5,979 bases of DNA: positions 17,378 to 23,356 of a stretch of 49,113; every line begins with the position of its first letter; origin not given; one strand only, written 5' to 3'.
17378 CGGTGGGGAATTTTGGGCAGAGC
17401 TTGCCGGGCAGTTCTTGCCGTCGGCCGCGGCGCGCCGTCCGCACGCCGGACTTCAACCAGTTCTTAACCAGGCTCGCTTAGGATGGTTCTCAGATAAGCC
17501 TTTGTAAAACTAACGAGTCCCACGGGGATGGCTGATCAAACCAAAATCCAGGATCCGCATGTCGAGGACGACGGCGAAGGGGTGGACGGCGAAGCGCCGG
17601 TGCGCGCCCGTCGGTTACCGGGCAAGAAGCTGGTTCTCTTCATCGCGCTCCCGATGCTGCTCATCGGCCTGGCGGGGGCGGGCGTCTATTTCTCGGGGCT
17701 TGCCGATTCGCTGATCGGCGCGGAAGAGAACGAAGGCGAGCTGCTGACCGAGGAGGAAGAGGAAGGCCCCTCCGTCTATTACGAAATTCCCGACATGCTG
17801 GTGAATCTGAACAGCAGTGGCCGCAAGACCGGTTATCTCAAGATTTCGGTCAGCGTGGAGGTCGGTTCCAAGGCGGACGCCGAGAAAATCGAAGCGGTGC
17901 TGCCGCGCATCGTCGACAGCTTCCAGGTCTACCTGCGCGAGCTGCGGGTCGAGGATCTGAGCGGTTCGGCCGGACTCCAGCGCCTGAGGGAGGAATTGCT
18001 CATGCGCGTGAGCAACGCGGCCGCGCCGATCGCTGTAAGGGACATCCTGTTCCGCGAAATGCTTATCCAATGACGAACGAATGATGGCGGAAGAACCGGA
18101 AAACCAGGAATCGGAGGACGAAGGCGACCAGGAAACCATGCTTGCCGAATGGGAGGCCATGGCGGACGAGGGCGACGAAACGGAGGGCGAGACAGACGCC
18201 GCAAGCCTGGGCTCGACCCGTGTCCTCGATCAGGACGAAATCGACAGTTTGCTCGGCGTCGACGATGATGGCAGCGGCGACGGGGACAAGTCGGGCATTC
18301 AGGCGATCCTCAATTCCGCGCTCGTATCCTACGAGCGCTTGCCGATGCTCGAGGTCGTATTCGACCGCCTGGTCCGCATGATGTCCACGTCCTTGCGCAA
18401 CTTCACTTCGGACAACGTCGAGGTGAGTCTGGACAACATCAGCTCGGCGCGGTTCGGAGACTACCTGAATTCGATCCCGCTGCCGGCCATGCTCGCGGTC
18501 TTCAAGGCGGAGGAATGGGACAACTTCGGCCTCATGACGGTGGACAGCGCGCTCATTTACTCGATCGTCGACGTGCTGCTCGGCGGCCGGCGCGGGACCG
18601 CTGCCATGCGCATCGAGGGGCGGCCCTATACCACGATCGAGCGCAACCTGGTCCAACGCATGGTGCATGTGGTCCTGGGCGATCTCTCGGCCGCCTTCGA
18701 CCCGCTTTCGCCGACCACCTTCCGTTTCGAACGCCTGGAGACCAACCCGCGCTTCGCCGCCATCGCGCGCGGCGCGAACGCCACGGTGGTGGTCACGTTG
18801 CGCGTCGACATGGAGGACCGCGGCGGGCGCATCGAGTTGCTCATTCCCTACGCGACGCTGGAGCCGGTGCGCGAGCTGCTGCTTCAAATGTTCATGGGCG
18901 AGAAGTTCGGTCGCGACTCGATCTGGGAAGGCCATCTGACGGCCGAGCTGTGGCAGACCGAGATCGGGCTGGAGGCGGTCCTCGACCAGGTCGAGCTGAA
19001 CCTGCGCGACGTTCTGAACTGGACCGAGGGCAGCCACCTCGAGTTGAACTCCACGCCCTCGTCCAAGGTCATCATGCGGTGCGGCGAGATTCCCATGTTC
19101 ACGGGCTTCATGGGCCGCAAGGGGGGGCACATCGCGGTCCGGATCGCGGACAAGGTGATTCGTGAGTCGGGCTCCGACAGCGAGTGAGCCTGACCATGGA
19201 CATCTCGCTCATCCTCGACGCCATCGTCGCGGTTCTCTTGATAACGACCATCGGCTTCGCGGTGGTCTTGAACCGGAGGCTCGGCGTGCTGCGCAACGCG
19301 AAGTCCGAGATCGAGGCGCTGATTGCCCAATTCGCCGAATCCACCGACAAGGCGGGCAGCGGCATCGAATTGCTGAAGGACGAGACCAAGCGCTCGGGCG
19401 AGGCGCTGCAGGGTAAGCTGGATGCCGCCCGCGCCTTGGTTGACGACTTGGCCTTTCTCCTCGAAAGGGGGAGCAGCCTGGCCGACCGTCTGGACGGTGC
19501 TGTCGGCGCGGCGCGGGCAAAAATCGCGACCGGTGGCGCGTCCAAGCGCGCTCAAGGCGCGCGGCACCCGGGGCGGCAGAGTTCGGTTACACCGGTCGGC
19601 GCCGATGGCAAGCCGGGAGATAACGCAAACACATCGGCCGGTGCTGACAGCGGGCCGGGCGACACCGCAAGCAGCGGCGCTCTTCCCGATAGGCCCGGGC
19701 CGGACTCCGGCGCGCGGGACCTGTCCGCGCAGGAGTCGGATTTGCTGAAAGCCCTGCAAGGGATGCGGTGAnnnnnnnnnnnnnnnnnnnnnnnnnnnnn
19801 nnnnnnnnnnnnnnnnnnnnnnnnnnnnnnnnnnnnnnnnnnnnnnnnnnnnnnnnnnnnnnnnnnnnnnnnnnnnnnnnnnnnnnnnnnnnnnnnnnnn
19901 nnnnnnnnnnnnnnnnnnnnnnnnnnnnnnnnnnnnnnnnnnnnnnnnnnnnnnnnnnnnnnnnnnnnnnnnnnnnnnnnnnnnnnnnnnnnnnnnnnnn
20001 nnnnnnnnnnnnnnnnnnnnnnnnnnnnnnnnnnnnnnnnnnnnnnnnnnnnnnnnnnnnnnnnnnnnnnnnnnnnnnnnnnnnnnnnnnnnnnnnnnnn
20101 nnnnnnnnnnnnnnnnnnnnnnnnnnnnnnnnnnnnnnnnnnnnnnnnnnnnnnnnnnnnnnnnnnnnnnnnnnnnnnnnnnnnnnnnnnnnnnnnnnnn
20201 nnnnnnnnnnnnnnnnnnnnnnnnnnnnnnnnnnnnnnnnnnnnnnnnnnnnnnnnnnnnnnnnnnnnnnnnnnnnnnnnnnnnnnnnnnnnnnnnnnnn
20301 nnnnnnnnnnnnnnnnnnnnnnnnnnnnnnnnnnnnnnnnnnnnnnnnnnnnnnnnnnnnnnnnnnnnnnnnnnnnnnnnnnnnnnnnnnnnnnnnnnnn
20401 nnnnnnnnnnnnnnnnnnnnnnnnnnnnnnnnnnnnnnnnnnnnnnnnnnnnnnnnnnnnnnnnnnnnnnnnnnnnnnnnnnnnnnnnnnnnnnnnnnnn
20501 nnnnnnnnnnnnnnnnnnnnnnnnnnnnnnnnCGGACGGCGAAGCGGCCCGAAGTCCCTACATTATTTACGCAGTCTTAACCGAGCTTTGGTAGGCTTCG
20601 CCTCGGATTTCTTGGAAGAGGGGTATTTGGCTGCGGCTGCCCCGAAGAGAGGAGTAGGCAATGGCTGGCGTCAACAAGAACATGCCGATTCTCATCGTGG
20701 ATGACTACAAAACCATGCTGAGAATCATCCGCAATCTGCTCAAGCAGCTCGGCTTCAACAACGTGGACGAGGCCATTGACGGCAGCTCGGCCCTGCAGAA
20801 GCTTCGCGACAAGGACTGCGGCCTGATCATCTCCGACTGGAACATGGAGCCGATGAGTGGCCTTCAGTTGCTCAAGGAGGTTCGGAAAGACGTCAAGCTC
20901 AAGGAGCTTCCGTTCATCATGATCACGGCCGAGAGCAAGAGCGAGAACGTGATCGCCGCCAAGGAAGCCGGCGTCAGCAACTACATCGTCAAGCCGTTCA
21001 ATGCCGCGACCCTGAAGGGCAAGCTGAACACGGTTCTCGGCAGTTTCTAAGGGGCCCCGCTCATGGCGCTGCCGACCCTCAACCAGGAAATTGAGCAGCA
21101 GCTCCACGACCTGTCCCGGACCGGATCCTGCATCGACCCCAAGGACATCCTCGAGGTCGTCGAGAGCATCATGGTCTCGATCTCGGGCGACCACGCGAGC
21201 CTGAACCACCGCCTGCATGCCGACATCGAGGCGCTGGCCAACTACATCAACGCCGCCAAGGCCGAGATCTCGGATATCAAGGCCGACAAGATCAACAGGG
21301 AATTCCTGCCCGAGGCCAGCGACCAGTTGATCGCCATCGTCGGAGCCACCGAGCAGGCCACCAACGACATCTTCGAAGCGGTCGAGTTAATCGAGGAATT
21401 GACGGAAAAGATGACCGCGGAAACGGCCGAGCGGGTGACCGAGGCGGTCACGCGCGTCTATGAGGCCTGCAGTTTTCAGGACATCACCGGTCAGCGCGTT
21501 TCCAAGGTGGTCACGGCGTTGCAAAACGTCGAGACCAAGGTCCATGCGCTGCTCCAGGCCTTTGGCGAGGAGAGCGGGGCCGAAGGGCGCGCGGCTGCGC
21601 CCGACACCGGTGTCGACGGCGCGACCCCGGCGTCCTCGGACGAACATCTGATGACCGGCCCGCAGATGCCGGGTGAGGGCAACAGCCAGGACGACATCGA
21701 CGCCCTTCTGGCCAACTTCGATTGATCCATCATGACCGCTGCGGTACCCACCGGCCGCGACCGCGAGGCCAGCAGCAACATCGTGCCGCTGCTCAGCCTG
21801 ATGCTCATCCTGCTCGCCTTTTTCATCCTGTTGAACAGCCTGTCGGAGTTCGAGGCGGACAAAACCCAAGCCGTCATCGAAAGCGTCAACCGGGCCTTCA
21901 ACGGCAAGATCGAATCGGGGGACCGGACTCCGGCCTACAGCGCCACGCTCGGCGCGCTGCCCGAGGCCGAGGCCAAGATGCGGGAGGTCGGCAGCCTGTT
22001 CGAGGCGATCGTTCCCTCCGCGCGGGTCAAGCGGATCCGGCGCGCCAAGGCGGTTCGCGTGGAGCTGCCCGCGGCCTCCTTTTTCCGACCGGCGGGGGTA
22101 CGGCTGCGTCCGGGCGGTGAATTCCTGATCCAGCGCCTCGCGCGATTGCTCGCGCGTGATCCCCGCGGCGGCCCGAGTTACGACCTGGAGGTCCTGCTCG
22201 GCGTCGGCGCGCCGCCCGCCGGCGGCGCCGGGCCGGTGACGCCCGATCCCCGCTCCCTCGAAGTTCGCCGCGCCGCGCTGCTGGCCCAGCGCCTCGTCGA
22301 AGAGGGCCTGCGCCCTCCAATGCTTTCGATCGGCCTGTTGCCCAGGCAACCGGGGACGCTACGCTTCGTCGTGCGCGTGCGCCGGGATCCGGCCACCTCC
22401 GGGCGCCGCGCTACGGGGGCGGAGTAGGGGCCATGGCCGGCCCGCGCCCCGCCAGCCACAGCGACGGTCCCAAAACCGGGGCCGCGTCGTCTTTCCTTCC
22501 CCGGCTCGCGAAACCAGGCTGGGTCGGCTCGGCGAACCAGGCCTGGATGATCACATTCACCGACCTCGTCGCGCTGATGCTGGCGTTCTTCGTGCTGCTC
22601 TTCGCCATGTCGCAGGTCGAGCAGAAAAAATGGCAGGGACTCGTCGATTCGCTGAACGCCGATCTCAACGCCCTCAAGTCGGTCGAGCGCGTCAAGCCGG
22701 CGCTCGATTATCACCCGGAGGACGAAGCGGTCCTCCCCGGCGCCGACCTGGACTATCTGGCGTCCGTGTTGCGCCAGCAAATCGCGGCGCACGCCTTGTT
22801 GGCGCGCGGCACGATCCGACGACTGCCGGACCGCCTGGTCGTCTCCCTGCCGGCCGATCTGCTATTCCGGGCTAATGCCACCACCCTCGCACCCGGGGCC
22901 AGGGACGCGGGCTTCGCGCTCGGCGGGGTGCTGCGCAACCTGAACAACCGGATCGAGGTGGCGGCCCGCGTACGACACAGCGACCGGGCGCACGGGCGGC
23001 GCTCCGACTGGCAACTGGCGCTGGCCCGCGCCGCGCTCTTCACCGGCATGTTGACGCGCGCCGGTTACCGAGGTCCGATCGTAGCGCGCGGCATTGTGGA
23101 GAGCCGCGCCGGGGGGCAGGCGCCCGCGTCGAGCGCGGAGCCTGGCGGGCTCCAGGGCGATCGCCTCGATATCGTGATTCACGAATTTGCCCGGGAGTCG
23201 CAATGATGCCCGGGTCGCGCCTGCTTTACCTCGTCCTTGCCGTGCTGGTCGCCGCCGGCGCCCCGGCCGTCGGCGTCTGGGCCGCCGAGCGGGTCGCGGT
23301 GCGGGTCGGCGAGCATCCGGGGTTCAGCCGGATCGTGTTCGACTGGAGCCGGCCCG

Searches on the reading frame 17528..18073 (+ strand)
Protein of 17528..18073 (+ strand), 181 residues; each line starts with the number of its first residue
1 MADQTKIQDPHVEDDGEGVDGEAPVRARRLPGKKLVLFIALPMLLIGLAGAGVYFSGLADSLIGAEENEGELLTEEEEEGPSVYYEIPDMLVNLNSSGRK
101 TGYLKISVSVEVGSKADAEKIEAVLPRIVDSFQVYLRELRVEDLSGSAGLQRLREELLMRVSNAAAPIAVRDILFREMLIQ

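Call 15: search_protein_families(library=pfam, proteins=[window:17528-18073:+], max_evalue=0.001)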
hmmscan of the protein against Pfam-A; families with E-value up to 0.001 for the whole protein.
window:17528-18073:+ (181 aa): 1 family
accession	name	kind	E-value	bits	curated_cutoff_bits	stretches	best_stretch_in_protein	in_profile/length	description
PF03748.19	FliL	-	2.4e-19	70.2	24.6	1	84-181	1-103/103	Flagellar basal body-associated protein FliL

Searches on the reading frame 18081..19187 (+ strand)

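Call 15: search_protein_families(library=pfam, proteins=[window:18081-19187:+], max_evalue=0.001)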
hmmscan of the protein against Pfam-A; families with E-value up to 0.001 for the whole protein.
window:18081-19187:+ (368 aa): 2 families
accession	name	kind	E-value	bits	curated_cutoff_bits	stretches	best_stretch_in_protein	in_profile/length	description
PF02154.20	FliM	-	1.3e-64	218.1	27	1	77-267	4-192/192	Flagellar motor switch protein FliM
PF01052.25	FliMN_C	-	1.1e-16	60.9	23.8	1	289-358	2-71/73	Type III flagellar switch regulator (C-ring) FliN C-term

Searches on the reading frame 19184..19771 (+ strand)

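Call 15: search_protein_families(library=pfam, proteins=[window:19184-19771:+], max_evalue=0.001)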
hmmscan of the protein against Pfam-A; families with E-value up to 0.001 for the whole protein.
window:19184-19771:+ (195 aa): 1 family
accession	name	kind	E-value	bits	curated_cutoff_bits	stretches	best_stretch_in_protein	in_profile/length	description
PF20072.4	DUF6468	-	2.5e-18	66.4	26.9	1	36-111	1-76/76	Domain of unknown function (DUF6468)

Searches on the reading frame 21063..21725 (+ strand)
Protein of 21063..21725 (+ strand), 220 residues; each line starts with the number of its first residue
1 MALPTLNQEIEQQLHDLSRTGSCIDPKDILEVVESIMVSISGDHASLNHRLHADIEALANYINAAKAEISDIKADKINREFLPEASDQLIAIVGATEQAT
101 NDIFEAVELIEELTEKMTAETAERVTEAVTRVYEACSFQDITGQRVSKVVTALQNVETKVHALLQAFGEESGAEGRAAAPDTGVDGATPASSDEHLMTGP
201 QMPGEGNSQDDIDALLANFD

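Call 59: search_protein_families(library=pfam, proteins=[window:21063-21725:+], max_evalue=0.001)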
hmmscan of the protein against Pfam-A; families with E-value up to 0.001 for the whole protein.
window:21063-21725:+ (220 aa): 2 families
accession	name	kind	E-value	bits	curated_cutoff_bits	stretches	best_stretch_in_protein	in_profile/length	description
PF04344.18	CheZ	-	6.4e-16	59.3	30.7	1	118-218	107-200/203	Chemotaxis phosphatase, CheZ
PF05149.17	Flagellar_rod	-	0.0009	19.2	23.4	0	41-161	7-128/287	Paraflagellar rod protein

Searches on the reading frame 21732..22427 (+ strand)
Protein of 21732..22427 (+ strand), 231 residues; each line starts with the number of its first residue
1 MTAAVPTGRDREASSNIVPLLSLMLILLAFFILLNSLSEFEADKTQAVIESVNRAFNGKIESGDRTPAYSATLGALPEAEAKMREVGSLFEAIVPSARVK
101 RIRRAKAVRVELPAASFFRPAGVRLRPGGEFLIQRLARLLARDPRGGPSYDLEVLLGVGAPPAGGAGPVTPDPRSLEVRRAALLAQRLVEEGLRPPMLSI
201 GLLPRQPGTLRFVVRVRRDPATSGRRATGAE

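Call 16: search_protein_families(library=pfam, proteins=[window:21732-22427:+], max_evalue=0.001)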
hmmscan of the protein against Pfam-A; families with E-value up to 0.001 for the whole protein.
window:21732-22427:+ (231 aa): 1 family
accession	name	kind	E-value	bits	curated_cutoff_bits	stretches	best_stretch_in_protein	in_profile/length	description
PF13677.11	MotB_plug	-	2.9e-06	27.2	24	1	23-56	25-58/58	Membrane MotB of proton-channel complex MotA/MotB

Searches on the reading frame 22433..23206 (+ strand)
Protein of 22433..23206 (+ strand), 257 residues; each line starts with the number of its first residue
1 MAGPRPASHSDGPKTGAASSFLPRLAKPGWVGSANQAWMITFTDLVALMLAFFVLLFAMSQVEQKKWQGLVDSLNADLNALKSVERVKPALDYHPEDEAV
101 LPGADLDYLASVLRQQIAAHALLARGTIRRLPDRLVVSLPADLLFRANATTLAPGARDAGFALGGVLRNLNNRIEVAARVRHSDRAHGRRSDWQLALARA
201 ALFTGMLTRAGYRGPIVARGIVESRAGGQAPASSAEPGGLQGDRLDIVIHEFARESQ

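Call 16: search_protein_families(library=pfam, proteins=[window:22433-23206:+], max_evalue=0.001)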
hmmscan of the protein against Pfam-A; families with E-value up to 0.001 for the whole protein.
window:22433-23206:+ (257 aa): 1 family
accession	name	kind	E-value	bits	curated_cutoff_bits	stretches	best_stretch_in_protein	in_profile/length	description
PF13677.11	MotB_plug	-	1.7e-16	59.9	24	1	34-76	14-56/58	Membrane MotB of proton-channel complex MotA/MotB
